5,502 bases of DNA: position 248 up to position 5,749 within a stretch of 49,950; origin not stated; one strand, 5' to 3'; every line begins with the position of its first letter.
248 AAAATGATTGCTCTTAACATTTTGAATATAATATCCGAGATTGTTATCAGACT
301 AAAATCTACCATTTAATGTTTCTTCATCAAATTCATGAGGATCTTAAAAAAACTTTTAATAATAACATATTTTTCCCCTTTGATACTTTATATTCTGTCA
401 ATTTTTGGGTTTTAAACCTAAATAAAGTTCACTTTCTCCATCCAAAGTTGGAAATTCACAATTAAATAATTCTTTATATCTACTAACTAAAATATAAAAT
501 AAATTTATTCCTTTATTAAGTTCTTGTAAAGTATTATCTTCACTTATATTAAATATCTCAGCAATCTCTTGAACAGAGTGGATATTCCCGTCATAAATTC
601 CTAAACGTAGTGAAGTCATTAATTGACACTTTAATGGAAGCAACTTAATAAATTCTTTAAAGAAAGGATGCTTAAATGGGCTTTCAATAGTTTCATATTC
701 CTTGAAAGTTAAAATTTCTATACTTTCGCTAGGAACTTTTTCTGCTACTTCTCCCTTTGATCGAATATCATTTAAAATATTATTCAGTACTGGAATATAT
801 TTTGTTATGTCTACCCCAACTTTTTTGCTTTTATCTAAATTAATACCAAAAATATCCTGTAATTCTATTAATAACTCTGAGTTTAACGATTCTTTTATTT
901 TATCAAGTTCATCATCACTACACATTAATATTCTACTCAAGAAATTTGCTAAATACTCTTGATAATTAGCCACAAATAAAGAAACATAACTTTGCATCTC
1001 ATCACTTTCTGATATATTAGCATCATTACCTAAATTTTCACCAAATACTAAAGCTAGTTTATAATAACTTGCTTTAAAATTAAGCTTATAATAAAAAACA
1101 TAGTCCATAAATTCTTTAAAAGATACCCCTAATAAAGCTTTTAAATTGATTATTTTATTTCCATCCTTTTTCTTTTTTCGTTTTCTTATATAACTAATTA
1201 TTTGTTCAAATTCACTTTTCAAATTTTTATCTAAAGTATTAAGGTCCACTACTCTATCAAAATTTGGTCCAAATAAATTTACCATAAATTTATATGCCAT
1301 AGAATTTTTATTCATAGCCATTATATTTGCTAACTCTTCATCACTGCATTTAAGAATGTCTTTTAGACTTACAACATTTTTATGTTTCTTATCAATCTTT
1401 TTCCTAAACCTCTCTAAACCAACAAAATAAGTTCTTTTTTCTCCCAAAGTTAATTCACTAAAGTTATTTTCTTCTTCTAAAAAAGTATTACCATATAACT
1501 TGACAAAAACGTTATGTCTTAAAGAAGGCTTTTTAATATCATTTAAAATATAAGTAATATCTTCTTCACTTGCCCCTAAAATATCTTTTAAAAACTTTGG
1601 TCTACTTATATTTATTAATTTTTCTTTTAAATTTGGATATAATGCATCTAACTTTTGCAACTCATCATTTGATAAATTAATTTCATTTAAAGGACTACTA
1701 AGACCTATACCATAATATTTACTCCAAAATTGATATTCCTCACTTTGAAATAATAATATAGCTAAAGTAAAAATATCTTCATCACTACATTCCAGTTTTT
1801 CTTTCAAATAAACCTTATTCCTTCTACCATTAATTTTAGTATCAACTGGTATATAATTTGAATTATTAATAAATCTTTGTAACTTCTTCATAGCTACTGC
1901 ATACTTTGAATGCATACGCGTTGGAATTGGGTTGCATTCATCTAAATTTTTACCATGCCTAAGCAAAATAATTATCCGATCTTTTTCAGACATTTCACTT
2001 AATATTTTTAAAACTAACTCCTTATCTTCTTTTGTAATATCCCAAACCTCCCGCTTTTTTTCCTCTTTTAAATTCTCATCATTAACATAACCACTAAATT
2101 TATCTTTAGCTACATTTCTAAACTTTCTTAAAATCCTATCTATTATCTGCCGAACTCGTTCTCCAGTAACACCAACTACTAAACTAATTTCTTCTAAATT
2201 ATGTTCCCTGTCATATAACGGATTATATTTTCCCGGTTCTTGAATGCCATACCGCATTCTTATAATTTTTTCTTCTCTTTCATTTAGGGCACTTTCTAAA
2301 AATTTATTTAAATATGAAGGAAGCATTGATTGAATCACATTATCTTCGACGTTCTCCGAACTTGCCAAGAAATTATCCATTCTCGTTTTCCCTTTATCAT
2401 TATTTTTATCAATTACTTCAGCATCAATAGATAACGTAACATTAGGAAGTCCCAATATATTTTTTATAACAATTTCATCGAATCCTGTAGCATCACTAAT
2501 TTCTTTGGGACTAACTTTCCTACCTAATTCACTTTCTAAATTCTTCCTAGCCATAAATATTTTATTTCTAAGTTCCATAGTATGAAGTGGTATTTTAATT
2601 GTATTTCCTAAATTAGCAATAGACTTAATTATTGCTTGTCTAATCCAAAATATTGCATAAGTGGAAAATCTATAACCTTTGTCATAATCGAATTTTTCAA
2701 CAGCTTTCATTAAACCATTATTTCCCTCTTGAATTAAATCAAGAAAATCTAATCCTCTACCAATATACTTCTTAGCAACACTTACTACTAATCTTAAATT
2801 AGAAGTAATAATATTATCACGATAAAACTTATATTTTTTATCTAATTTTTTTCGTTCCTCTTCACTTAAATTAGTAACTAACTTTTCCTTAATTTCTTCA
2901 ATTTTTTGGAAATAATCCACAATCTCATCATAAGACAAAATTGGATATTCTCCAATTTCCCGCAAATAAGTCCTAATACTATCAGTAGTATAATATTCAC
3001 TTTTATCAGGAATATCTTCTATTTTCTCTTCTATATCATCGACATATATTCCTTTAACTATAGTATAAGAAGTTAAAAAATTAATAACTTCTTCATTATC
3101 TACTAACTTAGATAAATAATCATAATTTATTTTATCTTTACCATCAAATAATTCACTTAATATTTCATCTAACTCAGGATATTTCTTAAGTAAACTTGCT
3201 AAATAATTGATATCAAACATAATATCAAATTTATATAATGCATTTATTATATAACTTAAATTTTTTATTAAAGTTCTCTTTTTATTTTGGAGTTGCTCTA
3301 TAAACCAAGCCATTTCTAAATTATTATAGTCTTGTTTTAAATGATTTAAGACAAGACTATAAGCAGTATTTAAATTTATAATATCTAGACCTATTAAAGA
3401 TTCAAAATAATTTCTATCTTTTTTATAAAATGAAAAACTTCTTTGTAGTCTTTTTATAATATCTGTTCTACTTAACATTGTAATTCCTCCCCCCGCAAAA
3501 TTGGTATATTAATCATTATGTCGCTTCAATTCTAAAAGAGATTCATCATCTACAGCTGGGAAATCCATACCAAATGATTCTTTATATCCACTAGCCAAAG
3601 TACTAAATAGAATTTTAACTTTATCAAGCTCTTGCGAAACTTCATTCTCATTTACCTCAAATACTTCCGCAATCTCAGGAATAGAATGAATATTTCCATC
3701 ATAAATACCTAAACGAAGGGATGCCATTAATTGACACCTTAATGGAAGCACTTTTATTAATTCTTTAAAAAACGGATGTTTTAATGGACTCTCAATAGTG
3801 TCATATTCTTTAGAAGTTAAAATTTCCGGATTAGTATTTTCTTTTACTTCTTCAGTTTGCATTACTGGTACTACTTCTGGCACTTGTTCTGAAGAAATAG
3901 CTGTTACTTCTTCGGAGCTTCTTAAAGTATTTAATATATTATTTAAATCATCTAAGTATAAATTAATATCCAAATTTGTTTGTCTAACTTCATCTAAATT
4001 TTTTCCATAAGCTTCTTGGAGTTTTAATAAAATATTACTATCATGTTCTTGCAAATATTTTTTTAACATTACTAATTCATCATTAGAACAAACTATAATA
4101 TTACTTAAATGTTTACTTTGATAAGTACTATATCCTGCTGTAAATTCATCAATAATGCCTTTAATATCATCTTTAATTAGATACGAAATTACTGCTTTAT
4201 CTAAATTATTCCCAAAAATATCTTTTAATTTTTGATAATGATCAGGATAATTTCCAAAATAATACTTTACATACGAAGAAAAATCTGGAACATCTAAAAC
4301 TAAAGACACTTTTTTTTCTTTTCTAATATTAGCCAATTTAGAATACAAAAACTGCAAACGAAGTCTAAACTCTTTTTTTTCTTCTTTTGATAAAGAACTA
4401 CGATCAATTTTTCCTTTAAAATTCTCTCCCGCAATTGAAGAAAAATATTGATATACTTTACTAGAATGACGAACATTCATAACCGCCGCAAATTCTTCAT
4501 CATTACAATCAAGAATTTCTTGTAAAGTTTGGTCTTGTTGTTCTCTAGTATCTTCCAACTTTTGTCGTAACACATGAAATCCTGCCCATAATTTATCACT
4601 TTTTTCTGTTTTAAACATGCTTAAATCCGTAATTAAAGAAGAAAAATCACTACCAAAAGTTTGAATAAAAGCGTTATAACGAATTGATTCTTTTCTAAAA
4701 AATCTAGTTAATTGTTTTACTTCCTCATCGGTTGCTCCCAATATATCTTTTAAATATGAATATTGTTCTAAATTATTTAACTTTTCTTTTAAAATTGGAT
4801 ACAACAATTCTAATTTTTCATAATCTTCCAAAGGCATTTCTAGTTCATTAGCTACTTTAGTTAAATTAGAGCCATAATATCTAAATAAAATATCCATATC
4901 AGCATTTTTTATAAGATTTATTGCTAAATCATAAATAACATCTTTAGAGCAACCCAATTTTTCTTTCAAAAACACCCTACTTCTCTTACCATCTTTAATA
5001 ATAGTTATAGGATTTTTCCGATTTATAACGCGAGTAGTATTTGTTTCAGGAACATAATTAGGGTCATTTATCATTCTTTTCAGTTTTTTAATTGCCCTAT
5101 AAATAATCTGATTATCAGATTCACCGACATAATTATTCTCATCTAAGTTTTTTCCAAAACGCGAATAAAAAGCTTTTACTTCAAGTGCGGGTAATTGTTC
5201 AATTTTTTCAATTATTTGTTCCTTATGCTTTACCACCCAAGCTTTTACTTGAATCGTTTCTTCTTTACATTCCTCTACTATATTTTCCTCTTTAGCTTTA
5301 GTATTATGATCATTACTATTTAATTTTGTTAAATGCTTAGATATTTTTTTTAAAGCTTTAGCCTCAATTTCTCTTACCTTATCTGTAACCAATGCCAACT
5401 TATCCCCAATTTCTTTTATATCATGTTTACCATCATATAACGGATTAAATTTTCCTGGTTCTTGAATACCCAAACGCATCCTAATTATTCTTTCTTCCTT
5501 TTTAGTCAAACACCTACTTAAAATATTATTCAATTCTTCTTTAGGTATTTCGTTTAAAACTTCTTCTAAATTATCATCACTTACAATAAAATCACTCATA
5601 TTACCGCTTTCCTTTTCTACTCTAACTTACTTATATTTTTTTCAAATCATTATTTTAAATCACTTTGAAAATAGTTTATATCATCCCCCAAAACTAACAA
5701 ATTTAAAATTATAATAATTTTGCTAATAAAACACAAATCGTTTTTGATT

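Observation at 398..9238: Tandem array of three paralogous giant sigma-70-family genes next to sigK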

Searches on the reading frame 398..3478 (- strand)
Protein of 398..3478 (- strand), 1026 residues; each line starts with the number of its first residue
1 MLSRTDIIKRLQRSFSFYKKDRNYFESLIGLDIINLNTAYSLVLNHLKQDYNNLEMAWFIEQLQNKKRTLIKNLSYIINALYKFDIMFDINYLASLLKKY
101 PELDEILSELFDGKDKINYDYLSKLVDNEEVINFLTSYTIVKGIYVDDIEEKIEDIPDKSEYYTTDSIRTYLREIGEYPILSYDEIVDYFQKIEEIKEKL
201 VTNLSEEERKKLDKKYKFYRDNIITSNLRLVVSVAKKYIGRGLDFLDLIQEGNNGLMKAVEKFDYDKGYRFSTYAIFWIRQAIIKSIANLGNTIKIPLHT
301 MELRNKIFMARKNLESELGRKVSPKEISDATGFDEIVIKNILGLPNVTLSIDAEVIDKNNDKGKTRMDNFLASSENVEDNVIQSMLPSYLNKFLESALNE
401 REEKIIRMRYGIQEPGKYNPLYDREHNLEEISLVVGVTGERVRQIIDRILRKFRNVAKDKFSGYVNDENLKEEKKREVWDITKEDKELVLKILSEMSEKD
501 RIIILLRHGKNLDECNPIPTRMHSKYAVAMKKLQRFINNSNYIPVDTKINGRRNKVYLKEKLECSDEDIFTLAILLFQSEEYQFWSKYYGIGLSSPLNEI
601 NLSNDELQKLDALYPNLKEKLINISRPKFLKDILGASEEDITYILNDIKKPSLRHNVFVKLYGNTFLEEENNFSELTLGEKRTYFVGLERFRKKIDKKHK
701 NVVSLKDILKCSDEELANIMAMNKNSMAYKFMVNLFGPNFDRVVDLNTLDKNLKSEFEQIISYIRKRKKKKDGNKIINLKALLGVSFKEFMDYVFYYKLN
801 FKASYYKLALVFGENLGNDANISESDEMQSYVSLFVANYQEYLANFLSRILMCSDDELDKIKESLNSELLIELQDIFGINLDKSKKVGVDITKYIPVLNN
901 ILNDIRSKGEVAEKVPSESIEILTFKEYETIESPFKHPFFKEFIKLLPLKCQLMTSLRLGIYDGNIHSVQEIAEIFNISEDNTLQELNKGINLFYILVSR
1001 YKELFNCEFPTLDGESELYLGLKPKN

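Call 3: search_protein_families(library=pfam, proteins=[window:398-3478:-], max_evalue=0.01)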
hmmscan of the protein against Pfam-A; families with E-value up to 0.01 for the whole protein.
window:398-3478:- (1026 aa): 5 families
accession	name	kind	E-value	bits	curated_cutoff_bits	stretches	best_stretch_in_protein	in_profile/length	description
PF04542.20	Sigma70_r2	-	1.5e-20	73.2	24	1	224-288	2-66/71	Sigma-70 region 2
PF04545.22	Sigma70_r4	-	1.7e-13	50.3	24.1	1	397-454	4-49/50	Sigma-70, region 4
PF04539.22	Sigma70_r3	-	8.8e-07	29.4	25.3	1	302-360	1-59/78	Sigma-70 region 3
PF00140.25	Sigma70_r1_2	-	0.0001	22.6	22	1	166-185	1-20/34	Sigma-70 factor, region 1.2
PF08281.18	Sigma70_r4_2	-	0.0015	18.6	25.7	0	487-512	2-27/54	Sigma-70, region 4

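Call 4: search_protein_families(library=ncbifam, proteins=[window:398-3478:-], max_evalue=0.01)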
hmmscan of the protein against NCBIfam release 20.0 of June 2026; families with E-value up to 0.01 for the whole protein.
window:398-3478:- (1026 aa): 49 families (the best 25 are shown)
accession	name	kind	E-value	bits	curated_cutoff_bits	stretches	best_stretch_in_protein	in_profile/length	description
NF004208.0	PRK05658.1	equivalog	5.5e-68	230.5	555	2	217-456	391-619/631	RNA polymerase sigma factor RpoD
TIGR02393.1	RpoD_Cterm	equivalog_domain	8.2e-67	225.3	354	1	220-460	2-231/238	RNA polymerase sigma factor RpoD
NF006666.0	PRK09210.1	equivalog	1e-64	219.2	572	1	148-460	79-363/370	RNA polymerase sigma factor RpoD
TIGR02997.1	Sig70-cyanoRpoD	subfamily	2.9e-63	213.9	384.5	1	204-454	60-298/298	RNA polymerase sigma factor, RpoD/SigA family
NF005920.0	PRK07921.1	subfamily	1.1e-62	211.9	464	1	160-458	24-319/328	RNA polymerase sigma factor SigB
NF041931.2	MzaA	equivalog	2.4e-61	208.5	800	1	192-472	450-720/726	MZA anti-phage system associated sigma-70 family RNA polymerase sigma factor MzaA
NF005643.0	PRK07406.1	equivalog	1.4e-60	205.4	500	1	158-457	79-387/397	RNA polymerase sigma factor RpoD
NF004560.0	PRK05901.1-1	equivalog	9.3e-58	196.6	711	1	164-456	212-505/516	RNA polymerase sigma factor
NF005785.0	PRK07598.1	equivalog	3.8e-57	194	554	2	201-456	158-401/415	RNA polymerase sigma factor SigC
NF004562.0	PRK05901.1-4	equivalog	1.1e-56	192.6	779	2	219-461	317-548/571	RNA polymerase sigma factor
NF004561.0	PRK05901.1-3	equivalog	4.4e-56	191.1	582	1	164-455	236-525/537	RNA polymerase sigma factor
NF005642.0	PRK07405.1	subfamily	9.2e-56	189.3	524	1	162-456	5-308/318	RNA polymerase sigma factor SigD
TIGR02394.1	rpoS_proteo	equivalog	5.2e-55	186.9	378.7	1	161-458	8-275/285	RNA polymerase sigma factor RpoS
NF004565.0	PRK05901.2-3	equivalog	2.4e-54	185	484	1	131-460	182-493/501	RNA polymerase sigma factor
NF004566.0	PRK05901.2-4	equivalog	5.7e-53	180.7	531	1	165-459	154-436/448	RNA polymerase sigma factor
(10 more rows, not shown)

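Call 48: find_encoding_contigs(protein=window:398-3478:-, flank=10000, max_places=3)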
Protein window:398-3478:- (1026 aa): 2 contigs read that carry it; 1 place shown.
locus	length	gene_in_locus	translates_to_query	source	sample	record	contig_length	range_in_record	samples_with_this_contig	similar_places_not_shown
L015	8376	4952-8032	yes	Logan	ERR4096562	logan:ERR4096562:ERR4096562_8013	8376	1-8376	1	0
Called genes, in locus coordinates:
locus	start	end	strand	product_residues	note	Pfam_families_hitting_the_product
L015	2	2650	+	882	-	?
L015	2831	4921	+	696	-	-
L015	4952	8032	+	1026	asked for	PF04542:Sigma70_r2, PF04539:Sigma70_r3 (weak), PF04545:Sigma70_r4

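Call 56: search_protein_families(library=phrogs, proteins=[window:398-3478:-], max_evalue=0.001)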
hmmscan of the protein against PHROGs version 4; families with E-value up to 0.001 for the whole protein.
window:398-3478:- (1026 aa): 1 family
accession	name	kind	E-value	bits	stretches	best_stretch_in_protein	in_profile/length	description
phrog_351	-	transcription regulation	3.7e-64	218.7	2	201-497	482-763/928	RNA polymerase sigma factor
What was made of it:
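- Tried and rejected: PHROGs matched the sigma core only (call 56).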

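Call 82: search_protein_families(library=padloc, proteins=[window:398-3478:-], max_evalue=0.001)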
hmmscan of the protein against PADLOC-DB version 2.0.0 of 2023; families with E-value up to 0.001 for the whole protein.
window:398-3478:- (1026 aa): 1 family
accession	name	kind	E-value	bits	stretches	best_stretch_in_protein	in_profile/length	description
PDLC02203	MzaA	-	4.6e-43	145.4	1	190-467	399-670/683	-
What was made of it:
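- Closest known: MzaA, the large sigma-70-family protein of the MZA anti-phage system. Same: It gives the only PADLOC hit (calls 4, 82).
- A large sigma (MzaA) is known in a defence system (NCBIfam NF041931, calls 4, 82).
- Tried and rejected: PADLOC matched MzaA through the core only (call 82).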

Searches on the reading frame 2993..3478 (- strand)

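Call 34: search_protein_families(library=pfam, proteins=[window:2993-3478:-], max_evalue=10)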
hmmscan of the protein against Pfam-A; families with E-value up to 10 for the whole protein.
window:2993-3478:- (162 aa): 2 families
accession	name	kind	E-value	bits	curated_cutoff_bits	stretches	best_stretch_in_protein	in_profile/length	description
PF20849.2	TelK_muzzle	-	0.0075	16.7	27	1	89-128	65-104/118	Protelomerase, muzzle domain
PF24905.1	TTC3_9th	-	0.063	13.5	27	1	50-76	15-41/60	TTC3, helical domain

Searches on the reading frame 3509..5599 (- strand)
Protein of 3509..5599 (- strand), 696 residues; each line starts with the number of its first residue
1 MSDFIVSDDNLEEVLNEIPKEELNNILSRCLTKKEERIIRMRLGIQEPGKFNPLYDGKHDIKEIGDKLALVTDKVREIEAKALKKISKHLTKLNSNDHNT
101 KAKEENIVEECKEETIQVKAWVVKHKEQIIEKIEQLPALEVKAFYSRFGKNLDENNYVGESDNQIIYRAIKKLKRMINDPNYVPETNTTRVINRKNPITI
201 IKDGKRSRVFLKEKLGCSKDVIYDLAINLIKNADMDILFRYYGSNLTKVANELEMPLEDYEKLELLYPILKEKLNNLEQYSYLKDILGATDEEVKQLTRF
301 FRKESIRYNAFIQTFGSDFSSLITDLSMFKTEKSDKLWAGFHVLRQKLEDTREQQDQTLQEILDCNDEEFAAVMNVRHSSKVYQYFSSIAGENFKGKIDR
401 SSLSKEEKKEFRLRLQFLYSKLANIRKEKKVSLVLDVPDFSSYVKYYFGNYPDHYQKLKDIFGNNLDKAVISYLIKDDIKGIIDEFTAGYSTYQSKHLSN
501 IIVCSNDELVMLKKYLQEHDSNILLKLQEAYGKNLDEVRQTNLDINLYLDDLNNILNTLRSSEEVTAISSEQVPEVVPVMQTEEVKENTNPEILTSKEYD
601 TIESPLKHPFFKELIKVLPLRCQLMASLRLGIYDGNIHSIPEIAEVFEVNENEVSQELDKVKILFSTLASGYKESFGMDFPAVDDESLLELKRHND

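Call 3: search_protein_families(library=pfam, proteins=[window:3509-5599:-], max_evalue=0.01)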
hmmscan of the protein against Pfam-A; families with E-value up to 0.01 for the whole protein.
window:3509-5599:- (696 aa): 1 family
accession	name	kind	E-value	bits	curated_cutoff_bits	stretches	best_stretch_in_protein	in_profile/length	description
PF04545.22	Sigma70_r4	-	3.8e-05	23.6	24.1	1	30-87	4-49/50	Sigma-70, region 4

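Call 4: search_protein_families(library=ncbifam, proteins=[window:3509-5599:-], max_evalue=0.01)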
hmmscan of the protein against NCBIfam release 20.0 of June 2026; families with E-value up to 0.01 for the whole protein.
window:3509-5599:- (696 aa): 14 families
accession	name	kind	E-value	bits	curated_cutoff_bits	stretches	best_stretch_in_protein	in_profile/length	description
NF005785.0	PRK07598.1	equivalog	2.3e-10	39.9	554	1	12-88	333-400/415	RNA polymerase sigma factor SigC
NF004564.0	PRK05901.2-2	equivalog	3.5e-10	39.1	617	1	17-89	417-482/500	RNA polymerase sigma factor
TIGR02393.1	RpoD_Cterm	equivalog_domain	3.8e-10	39.8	354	1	2-89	146-227/238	RNA polymerase sigma factor RpoD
NF004566.0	PRK05901.2-4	equivalog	1.1e-09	38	531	1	2-92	350-435/448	RNA polymerase sigma factor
TIGR02997.1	Sig70-cyanoRpoD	subfamily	5.3e-09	35.8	384.5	1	11-86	231-297/298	RNA polymerase sigma factor, RpoD/SigA family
NF004208.0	PRK05658.1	equivalog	1.7e-08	34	555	1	2-87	538-617/631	RNA polymerase sigma factor RpoD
NF006666.0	PRK09210.1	equivalog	2.3e-08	33.7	572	1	12-87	291-357/370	RNA polymerase sigma factor RpoD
NF005643.0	PRK07406.1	equivalog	1.4e-07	30.9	500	1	2-87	306-384/397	RNA polymerase sigma factor RpoD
TIGR02846.1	spore_sigmaK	equivalog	1.5e-05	24.6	298.65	1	8-90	153-226/227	RNA polymerase sporulation sigma factor SigK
NF005920.0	PRK07921.1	subfamily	4.5e-05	22.6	464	1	11-87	248-315/328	RNA polymerase sigma factor SigB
NF005693.0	PRK07500.1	equivalog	0.00019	20.7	315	1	3-98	195-285/289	RNA polymerase factor sigma-32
TIGR02937.1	sigma70-ECF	superfamily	0.00022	20.9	42.9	1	10-90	98-165/165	sigma-70 family RNA polymerase sigma factor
TIGR02394.1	rpoS_proteo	equivalog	0.00094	18.8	378.7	1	5-94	194-278/285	RNA polymerase sigma factor RpoS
NF041931.2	MzaA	equivalog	0.0022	16.9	800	1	24-89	648-704/726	MZA anti-phage system associated sigma-70 family RNA polymerase sigma factor MzaA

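Call 55: search_dna_similar(query=window:3509-5599:-, collection=phages, mode=protein, max_evalue=0.001, max_rows=10)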
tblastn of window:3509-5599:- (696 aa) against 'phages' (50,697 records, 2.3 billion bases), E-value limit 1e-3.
Records with a match: 1; places in all: 1; records where one place covers at least 80% of the query: 0.
Best place of each record, by identity: <60% 1.
By first word of the organism name: Bacteriophage 1.
By host as written in the record: - 1.
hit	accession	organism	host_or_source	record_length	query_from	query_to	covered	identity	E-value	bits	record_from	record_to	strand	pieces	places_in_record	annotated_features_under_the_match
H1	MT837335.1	Bacteriophage sp.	human fecal samples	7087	1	92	13%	32.3%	8e-4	49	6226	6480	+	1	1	record has no annotation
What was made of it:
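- Tried and rejected: Phage or mobile origin. tblastn of B against phages gave one weak region-4 hit (call 55).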

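Call 56: search_protein_families(library=phrogs, proteins=[window:3509-5599:-], max_evalue=0.001)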
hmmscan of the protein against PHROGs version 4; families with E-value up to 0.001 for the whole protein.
window:3509-5599:- (696 aa): 0 families

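Call 63: list_cluster_members(proteins=[P0003, P0010, P0012, P0037, window:3509-5599:-, P0122, P0172])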
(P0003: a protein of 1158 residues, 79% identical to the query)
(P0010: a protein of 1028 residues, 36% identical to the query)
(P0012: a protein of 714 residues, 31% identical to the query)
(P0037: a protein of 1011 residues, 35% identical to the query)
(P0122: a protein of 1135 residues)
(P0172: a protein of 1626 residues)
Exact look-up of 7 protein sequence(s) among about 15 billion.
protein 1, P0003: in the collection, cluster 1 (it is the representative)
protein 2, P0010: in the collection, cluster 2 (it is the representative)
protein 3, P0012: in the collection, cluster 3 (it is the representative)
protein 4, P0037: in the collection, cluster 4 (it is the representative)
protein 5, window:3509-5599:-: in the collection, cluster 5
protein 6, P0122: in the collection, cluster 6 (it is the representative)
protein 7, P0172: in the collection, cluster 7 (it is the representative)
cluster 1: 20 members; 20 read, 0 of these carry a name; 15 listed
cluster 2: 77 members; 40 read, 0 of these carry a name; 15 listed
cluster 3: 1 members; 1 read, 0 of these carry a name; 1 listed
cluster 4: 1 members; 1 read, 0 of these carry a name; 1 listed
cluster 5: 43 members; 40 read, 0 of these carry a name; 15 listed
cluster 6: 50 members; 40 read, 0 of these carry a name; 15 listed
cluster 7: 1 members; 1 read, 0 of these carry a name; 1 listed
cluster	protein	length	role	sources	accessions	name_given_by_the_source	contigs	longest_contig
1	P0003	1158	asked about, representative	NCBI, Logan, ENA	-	-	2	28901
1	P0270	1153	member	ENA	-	-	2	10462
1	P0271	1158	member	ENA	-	-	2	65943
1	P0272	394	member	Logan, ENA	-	-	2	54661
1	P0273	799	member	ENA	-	-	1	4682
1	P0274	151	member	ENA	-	-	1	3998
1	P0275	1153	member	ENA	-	-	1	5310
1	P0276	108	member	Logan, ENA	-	-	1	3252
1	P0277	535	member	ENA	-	-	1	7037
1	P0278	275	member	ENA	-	-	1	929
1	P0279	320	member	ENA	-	-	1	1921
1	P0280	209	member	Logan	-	-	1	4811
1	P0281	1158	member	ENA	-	-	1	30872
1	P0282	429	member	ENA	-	-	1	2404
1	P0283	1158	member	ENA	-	-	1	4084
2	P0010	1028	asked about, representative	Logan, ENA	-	-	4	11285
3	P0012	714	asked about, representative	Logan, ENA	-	-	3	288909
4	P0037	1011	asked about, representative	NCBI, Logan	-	-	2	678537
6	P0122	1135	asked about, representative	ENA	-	-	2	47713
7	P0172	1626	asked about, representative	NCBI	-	-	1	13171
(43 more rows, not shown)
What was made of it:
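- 3509..5599 (-): Gene B, 696 aa. Core-less paralogue: region 4 (about residues 16-89), six repeats (117-565), terminal domain (592-696). Has its own ribosome-binding site and a 180-bp spacer from A. Found at 696 aa in many assemblies (call 63).
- Checked: B and C each occur at full length in 43-77 member sequences from many contigs (call 63).
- B and C are intact, at constant length, in 43-77 sequences from many assemblies (call 63).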

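Call 82: search_protein_families(library=padloc, proteins=[window:3509-5599:-], max_evalue=0.001)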
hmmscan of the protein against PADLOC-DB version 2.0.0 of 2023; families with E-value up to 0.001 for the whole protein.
window:3509-5599:- (696 aa): 1 family
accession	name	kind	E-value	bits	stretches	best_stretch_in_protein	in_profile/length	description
PDLC02203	MzaA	-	0.00021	17.7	1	21-89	599-658/683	-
